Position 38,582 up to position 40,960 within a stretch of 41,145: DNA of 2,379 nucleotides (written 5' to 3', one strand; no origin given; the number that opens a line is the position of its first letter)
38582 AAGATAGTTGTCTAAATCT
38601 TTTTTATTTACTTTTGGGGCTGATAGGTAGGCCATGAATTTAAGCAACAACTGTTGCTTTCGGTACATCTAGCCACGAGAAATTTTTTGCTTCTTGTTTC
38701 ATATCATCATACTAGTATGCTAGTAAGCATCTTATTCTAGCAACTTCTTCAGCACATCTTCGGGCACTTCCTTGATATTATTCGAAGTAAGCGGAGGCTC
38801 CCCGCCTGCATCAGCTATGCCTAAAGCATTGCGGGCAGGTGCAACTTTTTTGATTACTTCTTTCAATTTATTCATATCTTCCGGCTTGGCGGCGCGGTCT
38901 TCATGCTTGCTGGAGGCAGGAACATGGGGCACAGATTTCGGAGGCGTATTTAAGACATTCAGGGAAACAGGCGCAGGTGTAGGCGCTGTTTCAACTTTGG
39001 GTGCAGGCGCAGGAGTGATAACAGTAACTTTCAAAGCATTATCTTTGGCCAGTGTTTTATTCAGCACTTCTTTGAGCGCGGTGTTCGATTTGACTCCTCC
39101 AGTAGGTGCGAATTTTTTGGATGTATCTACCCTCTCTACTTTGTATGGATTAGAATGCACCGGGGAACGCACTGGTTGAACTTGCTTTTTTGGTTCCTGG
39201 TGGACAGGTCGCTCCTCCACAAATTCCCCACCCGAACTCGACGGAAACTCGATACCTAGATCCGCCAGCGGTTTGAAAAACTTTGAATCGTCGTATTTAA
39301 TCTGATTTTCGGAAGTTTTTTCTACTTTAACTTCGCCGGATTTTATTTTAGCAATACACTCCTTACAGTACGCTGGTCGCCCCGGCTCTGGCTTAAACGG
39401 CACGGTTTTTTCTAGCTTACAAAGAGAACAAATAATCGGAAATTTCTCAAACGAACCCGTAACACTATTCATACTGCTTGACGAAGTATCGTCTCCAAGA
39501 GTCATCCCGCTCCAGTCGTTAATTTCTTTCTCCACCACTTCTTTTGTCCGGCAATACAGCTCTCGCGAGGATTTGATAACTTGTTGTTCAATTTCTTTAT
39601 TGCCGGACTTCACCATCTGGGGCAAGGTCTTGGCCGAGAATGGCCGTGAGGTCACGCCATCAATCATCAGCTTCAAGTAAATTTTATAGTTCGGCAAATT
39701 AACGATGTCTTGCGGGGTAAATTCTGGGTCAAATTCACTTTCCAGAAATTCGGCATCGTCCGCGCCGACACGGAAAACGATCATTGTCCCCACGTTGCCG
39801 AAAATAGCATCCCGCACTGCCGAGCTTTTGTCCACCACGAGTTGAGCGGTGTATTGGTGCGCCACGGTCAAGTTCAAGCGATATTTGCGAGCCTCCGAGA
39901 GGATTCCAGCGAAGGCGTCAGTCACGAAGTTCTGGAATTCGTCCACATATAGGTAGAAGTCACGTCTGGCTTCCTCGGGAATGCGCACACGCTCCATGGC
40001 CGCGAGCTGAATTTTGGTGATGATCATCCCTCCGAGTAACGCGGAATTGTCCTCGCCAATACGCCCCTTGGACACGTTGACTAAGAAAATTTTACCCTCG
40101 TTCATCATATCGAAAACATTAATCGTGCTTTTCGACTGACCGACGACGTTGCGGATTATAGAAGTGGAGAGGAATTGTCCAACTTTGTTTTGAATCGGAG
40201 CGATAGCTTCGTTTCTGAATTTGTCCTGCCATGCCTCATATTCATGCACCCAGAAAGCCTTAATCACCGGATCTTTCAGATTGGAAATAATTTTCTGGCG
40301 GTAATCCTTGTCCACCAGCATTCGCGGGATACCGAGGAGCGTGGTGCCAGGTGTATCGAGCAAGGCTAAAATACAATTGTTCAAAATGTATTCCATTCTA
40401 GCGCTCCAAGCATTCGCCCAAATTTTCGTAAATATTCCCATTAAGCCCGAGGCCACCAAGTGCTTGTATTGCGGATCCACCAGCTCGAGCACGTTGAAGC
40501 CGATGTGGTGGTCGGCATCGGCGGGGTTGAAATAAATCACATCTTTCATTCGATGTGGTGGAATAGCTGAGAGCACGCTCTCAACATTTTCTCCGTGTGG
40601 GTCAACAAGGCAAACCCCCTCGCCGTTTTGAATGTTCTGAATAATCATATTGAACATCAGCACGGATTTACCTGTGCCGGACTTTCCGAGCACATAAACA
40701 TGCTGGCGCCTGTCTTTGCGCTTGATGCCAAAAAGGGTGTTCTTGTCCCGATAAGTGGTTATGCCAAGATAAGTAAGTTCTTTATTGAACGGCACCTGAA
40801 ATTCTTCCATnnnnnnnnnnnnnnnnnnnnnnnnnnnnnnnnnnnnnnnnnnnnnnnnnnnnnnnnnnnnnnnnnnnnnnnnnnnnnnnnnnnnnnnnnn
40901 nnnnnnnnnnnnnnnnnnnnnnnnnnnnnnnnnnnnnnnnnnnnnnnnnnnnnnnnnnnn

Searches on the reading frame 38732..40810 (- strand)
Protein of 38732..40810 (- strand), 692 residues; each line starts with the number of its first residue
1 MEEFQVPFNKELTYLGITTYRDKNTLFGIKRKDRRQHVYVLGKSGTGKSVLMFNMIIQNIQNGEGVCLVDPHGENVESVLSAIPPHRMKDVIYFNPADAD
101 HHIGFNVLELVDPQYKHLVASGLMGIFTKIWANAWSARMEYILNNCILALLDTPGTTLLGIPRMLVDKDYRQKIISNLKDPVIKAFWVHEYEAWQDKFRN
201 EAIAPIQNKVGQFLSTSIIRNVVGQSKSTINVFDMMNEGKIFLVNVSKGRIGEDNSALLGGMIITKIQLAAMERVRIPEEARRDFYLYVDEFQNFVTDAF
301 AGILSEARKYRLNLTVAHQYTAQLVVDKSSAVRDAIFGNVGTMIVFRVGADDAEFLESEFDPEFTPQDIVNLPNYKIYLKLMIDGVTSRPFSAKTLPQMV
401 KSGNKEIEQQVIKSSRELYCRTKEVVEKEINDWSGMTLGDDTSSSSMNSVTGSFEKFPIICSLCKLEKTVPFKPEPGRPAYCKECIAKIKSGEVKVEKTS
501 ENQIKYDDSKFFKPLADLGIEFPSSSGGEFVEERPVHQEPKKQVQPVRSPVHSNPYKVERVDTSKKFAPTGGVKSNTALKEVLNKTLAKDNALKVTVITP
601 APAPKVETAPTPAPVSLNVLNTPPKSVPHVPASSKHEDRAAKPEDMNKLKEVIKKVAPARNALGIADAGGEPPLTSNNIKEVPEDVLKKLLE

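Call 7: search_protein_families(library=pfam, proteins=[window:38732-40810:-])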
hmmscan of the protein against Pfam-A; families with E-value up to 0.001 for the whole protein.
window:38732-40810:- (692 aa): 5 families
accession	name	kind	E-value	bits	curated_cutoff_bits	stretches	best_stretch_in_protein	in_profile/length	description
PF10412.15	TrwB_AAD_bind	-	9.7e-11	41.6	20.5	1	31-349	11-311/387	Type IV secretion-system coupling protein DNA-binding domain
PF23477.1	zf_Tbcl_2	-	1.5e-09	37.8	27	1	456-488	3-35/37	Probable treble clef zinc finger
PF02534.20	T4SS-DNA_transf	-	4.2e-07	29.6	20.1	1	23-113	40-119/468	Type IV secretory system Conjugative DNA transfer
PF01935.23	DUF87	-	5.2e-07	30.4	23.2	1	35-248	23-203/220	Helicase HerA, central domain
PF12696.13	TraG-D_C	-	4.5e-06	27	22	1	286-356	3-72/126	TraM recognition site of TraD and TraG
